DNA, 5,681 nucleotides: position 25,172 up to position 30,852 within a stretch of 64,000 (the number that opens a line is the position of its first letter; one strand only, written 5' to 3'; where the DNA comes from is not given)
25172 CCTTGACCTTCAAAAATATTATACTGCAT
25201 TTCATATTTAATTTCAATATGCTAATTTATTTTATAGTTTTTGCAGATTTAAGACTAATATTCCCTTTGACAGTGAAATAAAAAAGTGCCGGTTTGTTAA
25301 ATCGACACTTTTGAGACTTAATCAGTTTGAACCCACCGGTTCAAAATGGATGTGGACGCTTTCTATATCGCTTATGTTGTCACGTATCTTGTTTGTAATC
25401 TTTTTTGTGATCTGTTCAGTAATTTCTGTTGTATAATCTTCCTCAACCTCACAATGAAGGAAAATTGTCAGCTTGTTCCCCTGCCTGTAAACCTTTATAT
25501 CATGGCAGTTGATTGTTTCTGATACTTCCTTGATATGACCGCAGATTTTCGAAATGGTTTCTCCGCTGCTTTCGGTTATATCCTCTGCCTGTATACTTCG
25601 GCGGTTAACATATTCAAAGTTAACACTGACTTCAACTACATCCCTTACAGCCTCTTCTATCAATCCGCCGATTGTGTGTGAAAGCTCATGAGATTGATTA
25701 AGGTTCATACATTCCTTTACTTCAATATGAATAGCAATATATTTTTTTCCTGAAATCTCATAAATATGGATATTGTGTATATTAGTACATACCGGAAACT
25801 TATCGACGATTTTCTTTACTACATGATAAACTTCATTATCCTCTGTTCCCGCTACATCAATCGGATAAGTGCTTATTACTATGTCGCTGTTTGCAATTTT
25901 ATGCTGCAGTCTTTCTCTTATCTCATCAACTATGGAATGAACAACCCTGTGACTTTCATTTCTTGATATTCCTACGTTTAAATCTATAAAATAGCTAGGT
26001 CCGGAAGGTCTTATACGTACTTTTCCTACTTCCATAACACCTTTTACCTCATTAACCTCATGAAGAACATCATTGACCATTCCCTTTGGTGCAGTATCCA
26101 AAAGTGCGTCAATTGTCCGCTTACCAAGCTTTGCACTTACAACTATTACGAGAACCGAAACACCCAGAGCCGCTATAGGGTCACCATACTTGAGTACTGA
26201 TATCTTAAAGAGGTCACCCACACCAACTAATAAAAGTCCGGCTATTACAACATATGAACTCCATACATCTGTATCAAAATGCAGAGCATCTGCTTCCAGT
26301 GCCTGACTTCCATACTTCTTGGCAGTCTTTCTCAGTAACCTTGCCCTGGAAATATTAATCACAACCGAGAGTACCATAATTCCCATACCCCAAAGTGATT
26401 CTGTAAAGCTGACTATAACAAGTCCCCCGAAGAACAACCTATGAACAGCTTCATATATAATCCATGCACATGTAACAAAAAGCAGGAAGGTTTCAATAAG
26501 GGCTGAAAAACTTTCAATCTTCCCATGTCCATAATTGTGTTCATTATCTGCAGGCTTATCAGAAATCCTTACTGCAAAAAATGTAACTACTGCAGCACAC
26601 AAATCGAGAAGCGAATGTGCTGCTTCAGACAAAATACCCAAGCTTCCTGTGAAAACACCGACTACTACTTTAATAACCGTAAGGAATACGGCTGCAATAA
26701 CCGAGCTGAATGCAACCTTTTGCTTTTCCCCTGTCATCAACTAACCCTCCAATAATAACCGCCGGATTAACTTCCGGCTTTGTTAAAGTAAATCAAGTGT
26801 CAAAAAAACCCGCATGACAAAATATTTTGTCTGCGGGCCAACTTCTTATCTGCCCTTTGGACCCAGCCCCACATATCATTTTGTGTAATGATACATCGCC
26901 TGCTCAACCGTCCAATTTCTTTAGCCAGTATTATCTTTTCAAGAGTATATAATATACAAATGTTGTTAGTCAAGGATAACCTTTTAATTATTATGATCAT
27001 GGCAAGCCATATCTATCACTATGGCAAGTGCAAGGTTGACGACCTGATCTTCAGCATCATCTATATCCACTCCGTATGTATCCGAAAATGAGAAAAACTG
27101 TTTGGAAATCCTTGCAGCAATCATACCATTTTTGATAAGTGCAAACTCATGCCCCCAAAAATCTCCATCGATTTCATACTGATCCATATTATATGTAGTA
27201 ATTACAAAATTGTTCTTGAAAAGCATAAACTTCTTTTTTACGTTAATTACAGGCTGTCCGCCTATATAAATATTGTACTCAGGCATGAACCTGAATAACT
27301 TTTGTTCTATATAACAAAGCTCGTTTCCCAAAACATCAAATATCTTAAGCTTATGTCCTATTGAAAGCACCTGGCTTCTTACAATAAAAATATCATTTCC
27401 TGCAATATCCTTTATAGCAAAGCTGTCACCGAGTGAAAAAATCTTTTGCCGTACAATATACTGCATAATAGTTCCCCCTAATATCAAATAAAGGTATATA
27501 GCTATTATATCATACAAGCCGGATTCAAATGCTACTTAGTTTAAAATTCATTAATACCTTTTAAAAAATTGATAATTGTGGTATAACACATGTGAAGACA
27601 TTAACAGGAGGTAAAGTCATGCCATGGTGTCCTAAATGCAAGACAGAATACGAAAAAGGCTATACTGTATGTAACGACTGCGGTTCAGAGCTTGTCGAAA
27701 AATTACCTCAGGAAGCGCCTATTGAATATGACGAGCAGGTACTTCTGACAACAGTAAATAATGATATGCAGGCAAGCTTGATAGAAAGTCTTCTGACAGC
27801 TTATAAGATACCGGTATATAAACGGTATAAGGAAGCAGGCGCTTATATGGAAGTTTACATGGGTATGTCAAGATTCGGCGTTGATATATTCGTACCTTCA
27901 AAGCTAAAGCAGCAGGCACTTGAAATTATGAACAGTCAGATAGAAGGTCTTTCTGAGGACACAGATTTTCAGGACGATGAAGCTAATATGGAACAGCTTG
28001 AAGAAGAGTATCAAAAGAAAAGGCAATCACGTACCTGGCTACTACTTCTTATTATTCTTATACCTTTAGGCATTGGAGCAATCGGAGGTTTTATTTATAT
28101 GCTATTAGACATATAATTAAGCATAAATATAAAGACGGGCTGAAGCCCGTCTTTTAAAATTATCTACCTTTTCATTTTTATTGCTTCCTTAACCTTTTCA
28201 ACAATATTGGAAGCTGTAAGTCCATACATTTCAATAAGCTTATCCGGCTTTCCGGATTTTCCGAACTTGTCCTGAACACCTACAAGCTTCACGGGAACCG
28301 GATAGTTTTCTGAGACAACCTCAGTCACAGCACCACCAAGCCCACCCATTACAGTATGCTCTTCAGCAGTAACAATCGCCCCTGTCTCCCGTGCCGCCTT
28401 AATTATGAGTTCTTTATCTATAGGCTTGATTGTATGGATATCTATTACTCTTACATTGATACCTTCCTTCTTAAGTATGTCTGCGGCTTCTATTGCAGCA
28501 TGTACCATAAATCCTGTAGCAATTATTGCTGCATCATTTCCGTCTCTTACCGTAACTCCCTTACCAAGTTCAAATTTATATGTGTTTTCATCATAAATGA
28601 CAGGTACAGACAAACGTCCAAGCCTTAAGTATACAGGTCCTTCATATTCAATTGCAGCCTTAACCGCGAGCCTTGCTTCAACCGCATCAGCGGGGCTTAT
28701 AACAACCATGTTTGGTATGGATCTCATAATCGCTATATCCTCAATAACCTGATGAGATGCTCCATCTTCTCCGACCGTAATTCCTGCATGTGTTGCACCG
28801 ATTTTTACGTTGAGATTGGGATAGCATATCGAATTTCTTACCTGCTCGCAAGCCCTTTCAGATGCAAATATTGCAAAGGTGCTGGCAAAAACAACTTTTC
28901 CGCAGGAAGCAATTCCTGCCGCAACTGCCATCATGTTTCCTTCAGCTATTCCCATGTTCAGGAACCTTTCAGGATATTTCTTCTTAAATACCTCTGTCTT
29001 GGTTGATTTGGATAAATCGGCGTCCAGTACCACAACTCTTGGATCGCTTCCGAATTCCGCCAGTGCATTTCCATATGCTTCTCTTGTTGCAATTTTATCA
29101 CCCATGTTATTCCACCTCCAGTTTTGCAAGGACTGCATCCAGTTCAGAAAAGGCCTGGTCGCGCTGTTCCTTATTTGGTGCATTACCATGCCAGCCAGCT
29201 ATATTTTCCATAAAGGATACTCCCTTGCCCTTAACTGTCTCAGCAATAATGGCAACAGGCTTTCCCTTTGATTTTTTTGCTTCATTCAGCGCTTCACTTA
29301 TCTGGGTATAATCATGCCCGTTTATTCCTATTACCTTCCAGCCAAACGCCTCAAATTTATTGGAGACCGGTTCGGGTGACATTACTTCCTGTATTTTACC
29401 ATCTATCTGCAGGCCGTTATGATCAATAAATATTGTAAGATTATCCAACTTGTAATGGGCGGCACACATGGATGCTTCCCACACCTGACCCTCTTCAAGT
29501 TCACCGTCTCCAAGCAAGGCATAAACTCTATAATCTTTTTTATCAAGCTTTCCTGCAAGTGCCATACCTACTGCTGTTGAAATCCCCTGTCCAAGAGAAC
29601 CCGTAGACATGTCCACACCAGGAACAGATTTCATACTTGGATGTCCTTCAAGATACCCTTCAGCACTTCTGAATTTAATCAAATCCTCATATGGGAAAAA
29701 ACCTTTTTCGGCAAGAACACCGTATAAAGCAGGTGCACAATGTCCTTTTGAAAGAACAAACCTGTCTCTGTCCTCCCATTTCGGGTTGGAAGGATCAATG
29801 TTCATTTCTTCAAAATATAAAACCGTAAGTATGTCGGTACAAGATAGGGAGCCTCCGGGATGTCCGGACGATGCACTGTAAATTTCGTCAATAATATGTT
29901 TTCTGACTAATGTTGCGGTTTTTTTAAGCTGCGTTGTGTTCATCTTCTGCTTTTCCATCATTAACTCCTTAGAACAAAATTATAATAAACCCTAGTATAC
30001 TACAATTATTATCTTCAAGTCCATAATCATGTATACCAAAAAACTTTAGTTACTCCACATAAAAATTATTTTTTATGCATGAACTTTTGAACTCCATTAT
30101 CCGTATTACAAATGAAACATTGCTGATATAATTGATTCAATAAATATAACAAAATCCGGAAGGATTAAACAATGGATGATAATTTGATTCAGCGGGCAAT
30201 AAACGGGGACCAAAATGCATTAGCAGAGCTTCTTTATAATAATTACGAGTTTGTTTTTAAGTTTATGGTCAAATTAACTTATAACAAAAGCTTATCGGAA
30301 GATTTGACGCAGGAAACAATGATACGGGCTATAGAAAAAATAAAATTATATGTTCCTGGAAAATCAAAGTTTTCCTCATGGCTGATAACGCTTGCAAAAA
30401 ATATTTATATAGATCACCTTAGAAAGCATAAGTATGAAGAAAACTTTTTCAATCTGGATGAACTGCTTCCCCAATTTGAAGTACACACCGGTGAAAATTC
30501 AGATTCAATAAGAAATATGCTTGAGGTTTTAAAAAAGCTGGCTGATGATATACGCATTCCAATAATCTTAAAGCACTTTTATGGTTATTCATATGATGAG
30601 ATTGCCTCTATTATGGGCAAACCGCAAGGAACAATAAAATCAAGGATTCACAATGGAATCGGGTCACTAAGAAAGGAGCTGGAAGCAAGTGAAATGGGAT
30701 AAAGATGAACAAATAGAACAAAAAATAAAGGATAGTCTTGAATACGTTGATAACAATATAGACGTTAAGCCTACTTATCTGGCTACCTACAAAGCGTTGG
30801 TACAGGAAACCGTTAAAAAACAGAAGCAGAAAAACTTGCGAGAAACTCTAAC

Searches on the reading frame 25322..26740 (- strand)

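Call 51: search_protein_families(library=pfam, max_evalue=0.00001, proteins=[window:25322-26740:-])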
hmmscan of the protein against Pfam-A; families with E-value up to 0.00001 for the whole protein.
window:25322-26740:- (472 aa): 3 families
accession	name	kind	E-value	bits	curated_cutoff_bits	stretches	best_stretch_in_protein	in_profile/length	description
PF01545.26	Cation_efflux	-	7.7e-42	143.8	26.6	1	12-214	3-198/198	Cation efflux family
PF16916.11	ZT_dimer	-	2.8e-32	111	26.7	3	393-468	3-77/78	Dimerisation domain of Zinc Transporter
PF14535.12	AMP-binding_C_2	-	5.6e-06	27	25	0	308-385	9-84/96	AMP-binding enzyme C-terminal domain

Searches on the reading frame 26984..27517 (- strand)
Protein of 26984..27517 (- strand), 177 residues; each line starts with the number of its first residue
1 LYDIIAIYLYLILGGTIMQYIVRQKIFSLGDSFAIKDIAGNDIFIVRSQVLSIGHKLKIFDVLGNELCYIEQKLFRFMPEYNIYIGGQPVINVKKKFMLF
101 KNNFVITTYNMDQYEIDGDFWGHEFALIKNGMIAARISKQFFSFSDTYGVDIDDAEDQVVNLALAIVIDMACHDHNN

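Call 51: search_protein_families(library=pfam, max_evalue=0.00001, proteins=[window:26984-27517:-])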
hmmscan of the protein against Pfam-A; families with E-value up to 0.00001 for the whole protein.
window:26984-27517:- (177 aa): 1 family
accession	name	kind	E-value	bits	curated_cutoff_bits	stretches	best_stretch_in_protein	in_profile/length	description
PF04525.18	LOR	-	1e-18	68.1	24.5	1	21-167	18-187/187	LURP-one-related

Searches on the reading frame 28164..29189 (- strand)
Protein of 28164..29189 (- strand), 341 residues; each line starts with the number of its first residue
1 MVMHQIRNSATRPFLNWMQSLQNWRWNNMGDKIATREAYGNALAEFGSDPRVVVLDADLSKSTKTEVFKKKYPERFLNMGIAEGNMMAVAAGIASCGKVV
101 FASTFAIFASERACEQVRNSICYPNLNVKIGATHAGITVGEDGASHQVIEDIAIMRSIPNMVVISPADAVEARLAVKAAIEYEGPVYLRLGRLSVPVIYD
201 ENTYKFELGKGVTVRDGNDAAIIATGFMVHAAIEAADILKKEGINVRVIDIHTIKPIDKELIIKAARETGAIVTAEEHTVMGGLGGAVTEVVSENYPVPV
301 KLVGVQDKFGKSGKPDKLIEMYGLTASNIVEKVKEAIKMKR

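Call 52: search_protein_families(library=pfam, max_evalue=0.00001, proteins=[window:28164-29189:-])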
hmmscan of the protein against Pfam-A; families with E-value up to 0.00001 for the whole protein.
window:28164-29189:- (341 aa): 4 families
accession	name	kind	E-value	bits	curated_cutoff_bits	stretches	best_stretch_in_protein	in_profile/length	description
PF02779.29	Transket_pyr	-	6.8e-46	156.5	27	1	32-195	2-172/174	Transketolase, pyrimidine binding domain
PF02780.25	Transketolase_C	-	3.4e-35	121.1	25.9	1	209-329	1-124/124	Transketolase, C-terminal domain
PF22613.1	Transketolase_C_1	-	6.6e-08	33.2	27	1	217-325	11-113/113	Transketolase-like TK C-terminal domain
PF17147.9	PFOR_II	-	3.8e-07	30.8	27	1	219-302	2-85/102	Pyruvate:ferredoxin oxidoreductase core domain II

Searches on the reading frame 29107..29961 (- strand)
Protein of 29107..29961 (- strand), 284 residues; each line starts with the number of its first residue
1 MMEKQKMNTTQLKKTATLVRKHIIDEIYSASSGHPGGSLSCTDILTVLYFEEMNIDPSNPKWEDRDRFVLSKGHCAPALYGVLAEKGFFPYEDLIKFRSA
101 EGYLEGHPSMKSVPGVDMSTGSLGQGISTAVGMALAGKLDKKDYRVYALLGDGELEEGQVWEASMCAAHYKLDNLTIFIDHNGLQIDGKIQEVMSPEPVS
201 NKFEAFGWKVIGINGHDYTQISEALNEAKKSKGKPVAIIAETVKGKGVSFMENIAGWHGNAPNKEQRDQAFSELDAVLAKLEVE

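Call 52: search_protein_families(library=pfam, max_evalue=0.00001, proteins=[window:29107-29961:-])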
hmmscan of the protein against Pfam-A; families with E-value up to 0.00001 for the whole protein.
window:29107-29961:- (284 aa): 4 families
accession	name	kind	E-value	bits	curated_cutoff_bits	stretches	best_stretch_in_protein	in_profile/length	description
PF00456.26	Transketolase_N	-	4.4e-64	217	22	1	14-265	4-266/334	Transketolase, thiamine diphosphate binding domain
PF13292.11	DXP_synthase_N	-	1.2e-16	61.2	21.2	1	5-189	11-178/274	1-deoxy-D-xylulose-5-phosphate synthase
PF00676.26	E1_dh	-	8.4e-08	32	22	1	120-230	100-209/300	Dehydrogenase E1 component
PF09364.15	XFP_N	-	1e-06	28.3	23.7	1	94-227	114-246/364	XFP N-terminal domain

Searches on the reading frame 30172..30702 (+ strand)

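Call 52: search_protein_families(library=pfam, max_evalue=0.00001, proteins=[window:30172-30702:+])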
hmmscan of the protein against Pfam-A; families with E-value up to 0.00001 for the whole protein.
window:30172-30702:+ (176 aa): 4 families
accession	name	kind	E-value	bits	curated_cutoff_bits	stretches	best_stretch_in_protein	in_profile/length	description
PF04542.20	Sigma70_r2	-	4.5e-16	58.8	24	1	24-87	5-69/71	Sigma-70 region 2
PF08281.18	Sigma70_r4_2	-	5.7e-11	42.3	25.7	1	115-162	3-50/54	Sigma-70, region 4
PF04545.22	Sigma70_r4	-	3.8e-08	33.2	24.1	1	120-168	2-50/50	Sigma-70, region 4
PF07638.17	Sigma70_ECF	-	2.3e-07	31.3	21.1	1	5-160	7-173/185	ECF sigma factor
